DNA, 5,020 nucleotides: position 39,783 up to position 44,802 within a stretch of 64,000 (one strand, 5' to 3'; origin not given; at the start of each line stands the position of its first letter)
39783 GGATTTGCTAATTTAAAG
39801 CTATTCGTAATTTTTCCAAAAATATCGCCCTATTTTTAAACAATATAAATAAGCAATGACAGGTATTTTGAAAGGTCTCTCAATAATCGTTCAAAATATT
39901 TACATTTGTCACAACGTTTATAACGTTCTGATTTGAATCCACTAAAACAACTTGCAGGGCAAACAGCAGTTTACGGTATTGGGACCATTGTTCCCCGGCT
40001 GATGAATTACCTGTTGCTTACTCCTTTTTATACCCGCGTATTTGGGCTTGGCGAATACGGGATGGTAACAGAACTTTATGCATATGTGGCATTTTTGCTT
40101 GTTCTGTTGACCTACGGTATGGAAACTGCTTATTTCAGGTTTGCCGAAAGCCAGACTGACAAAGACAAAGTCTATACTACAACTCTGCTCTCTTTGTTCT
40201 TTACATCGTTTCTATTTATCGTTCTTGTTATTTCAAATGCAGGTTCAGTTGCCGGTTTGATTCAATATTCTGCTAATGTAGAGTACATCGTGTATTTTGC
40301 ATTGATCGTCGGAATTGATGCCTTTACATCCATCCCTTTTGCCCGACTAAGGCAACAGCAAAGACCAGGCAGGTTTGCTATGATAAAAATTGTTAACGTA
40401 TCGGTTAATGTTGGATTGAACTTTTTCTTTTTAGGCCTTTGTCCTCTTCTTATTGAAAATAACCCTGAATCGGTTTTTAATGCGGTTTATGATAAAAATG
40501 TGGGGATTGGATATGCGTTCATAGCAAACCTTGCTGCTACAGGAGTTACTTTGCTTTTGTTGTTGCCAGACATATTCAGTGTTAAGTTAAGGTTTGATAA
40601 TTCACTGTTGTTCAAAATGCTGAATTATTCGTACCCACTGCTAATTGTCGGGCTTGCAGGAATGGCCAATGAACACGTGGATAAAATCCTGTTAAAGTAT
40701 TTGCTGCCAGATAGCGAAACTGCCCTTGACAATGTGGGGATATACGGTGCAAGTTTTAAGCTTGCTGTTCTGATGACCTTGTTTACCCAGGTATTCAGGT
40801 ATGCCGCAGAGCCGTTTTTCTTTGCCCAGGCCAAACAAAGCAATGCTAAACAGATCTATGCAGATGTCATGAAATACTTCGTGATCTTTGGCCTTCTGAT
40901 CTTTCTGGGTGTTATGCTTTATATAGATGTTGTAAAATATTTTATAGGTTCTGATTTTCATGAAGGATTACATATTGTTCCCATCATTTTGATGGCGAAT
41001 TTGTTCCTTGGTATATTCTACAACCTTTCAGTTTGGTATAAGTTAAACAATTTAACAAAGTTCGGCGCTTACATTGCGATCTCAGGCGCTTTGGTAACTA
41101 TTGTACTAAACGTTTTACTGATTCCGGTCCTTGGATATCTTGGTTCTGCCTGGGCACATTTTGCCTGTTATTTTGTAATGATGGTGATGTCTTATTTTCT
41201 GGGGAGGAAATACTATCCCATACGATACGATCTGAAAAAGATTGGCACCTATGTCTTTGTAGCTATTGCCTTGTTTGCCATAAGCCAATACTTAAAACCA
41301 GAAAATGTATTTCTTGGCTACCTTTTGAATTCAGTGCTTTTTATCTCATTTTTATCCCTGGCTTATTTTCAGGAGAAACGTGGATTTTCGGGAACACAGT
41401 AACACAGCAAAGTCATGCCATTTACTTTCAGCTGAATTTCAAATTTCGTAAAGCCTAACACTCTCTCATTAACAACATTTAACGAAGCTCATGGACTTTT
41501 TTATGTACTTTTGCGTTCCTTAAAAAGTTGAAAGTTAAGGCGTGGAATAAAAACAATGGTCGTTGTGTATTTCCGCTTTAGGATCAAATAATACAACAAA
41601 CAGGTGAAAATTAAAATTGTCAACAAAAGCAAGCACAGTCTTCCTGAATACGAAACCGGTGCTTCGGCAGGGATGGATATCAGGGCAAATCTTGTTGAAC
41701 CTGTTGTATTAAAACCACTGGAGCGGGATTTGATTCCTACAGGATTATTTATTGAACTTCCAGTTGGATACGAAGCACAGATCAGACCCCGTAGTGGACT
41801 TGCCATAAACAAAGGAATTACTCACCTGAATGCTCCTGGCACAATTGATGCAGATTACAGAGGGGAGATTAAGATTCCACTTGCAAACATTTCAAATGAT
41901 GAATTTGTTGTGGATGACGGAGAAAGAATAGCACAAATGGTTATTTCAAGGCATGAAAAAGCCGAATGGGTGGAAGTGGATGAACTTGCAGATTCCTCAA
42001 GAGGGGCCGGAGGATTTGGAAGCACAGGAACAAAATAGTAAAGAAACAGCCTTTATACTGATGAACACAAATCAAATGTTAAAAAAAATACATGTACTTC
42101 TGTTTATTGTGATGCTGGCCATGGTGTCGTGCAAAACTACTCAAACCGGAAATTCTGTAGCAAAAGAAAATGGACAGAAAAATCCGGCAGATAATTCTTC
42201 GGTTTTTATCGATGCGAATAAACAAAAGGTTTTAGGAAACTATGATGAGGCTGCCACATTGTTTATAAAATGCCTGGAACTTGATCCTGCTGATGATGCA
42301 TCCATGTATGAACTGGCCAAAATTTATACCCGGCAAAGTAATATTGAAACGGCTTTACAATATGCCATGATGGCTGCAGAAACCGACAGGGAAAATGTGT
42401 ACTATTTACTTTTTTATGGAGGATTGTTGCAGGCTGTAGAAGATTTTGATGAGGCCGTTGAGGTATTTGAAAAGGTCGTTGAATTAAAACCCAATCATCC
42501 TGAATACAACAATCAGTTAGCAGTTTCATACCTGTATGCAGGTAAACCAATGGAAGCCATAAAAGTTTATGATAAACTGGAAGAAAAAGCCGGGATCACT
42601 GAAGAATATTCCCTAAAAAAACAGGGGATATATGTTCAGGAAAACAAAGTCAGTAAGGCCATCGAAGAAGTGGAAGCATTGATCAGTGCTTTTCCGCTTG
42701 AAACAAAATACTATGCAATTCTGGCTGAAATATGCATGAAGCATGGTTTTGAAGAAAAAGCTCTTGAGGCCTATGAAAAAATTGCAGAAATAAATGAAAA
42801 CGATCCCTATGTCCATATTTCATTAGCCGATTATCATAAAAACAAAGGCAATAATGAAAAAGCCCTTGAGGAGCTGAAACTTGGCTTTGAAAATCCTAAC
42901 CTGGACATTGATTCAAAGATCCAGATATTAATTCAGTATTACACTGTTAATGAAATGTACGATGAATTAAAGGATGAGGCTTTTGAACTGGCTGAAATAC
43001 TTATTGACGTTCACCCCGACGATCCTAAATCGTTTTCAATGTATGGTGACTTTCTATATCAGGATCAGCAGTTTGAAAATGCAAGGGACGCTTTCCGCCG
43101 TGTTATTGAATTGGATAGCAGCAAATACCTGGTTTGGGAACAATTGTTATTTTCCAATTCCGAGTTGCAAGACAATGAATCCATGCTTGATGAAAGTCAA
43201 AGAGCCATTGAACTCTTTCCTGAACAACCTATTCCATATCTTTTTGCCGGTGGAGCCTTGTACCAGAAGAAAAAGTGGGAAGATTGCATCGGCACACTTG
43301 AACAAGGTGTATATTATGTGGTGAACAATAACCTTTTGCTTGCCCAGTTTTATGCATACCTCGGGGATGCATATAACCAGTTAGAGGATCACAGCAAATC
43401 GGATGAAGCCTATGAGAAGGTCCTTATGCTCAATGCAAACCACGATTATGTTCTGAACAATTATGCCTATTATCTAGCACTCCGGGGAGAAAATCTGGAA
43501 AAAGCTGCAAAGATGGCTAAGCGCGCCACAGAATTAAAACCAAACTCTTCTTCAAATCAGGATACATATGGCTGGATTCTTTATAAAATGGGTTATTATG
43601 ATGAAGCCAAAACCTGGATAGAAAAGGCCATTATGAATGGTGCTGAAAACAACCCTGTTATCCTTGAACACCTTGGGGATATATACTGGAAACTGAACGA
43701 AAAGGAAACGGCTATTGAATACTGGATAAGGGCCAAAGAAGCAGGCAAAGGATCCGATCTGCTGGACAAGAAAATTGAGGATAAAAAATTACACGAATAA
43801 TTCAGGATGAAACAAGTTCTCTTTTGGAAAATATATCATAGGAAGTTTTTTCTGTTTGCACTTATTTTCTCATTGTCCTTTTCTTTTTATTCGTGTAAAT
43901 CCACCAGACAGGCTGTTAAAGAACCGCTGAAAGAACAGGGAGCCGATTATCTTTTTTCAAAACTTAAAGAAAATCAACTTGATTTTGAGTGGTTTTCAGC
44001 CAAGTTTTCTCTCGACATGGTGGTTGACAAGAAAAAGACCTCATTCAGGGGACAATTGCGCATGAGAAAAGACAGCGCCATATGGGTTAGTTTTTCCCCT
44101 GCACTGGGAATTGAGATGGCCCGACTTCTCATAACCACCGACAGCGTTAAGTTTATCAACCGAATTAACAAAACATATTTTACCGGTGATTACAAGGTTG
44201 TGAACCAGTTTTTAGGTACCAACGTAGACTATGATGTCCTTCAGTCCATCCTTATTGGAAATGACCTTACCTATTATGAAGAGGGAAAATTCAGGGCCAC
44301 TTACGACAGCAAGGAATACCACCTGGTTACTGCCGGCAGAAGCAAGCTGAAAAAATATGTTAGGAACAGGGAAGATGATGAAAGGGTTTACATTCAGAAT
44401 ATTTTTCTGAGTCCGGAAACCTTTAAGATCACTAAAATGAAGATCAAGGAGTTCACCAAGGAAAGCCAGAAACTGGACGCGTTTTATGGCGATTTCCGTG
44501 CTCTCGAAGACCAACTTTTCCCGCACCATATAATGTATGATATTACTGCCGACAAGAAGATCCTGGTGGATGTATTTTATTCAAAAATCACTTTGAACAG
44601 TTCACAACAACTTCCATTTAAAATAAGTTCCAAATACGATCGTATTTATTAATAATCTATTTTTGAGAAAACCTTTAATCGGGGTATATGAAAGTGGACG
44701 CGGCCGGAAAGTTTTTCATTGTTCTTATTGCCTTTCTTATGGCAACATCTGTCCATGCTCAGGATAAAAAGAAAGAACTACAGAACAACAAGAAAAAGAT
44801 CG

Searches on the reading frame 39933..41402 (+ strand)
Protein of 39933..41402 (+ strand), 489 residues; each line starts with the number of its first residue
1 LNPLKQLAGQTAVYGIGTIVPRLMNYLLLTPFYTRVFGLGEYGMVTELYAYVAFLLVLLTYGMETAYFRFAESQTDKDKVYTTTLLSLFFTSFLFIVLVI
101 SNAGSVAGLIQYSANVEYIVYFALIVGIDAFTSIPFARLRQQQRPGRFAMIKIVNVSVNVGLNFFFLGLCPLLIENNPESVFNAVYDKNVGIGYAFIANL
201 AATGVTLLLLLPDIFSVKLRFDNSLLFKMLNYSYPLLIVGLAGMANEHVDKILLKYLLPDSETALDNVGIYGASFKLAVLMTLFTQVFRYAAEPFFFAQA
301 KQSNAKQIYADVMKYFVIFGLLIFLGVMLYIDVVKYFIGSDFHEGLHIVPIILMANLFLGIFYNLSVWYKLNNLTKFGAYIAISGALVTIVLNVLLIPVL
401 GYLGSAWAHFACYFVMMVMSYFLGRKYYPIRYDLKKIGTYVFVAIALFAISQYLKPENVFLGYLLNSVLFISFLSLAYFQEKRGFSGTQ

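Call 12: search_protein_families(library=pfam, proteins=[window:39933-41402:+])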
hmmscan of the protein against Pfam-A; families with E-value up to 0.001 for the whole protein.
window:39933-41402:+ (489 aa): 1 family
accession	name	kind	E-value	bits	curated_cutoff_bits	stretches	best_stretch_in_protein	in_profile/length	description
PF01943.22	Polysacc_synt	-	4.8e-08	33.2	28.2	1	11-287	5-260/274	Polysaccharide biosynthesis protein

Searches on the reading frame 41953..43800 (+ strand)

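Call 12: search_protein_families(library=pfam, proteins=[window:41953-43800:+])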
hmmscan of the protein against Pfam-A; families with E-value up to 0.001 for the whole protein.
window:41953-43800:+ (615 aa): 27 families (the best 25 are shown)
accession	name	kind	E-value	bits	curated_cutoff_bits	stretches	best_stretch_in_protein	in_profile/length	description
PF07719.23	TPR_2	-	1.7e-32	109.2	27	0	252-284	2-34/34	Tetratricopeptide repeat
PF13181.12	TPR_8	-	1.1e-30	103.6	25.7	0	465-497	2-34/34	Tetratricopeptide repeat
PF13432.12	TPR_16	-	9.8e-28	96.7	32.7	0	160-211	8-59/65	Tetratricopeptide repeat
PF14559.12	TPR_19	-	1.2e-27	96.4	25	2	95-150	5-60/68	Tetratricopeptide repeat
PF13428.12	TPR_14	-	7e-27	91.6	23.5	0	152-190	4-42/44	Tetratricopeptide repeat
PF00515.34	TPR_1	-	2.1e-26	91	27.8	0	464-497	1-34/34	Tetratricopeptide repeat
PF13431.12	TPR_17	-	4.9e-21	73.6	24.4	2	172-203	2-33/34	Tetratricopeptide repeat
PF13424.12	TPR_12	-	8.7e-20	71.1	30.1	0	154-208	8-70/77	Tetratricopeptide repeat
PF12895.13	ANAPC3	-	1e-18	67.8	27.2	1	135-208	9-81/82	Anaphase-promoting complex, cyclosome, subunit 3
PF23914.1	TPR_CcmH_CycH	-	4.3e-16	59.6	42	0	108-212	43-150/158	Cytochrome c-type biogenesis protein H TPR domain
PF13414.12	TPR_11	-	2.8e-14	52.9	26.8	0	164-194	9-39/42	TPR repeat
PF13176.12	TPR_7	-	1.4e-12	47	27.9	0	157-180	7-32/36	Tetratricopeptide repeat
PF13371.12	TPR_9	-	1.2e-11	44.9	35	0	508-560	4-56/73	Tetratricopeptide repeat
PF13429.12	TPR_15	-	2.7e-11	43.9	26.2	0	472-597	118-242/280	Tetratricopeptide repeat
PF13374.12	TPR_10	-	2.1e-09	37.5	27.5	0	161-184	21-42/42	Tetratricopeptide repeat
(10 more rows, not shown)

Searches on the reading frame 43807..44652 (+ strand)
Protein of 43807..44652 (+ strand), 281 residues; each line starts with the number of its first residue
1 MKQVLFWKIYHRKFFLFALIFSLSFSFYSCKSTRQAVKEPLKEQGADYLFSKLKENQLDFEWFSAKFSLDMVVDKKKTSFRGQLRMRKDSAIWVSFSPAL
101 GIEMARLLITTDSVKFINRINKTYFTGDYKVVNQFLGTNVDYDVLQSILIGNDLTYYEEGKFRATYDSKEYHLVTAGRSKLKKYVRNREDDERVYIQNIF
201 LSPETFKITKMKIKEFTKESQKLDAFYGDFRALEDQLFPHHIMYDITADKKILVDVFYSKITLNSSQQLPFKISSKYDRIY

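Call 12: search_protein_families(library=pfam, proteins=[window:43807-44652:+])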
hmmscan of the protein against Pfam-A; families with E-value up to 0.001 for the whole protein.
window:43807-44652:+ (281 aa): 1 family
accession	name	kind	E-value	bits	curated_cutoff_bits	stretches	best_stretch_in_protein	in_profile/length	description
PF14125.13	DUF4292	-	1.5e-39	136.2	23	1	59-280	3-209/209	Domain of unknown function (DUF4292)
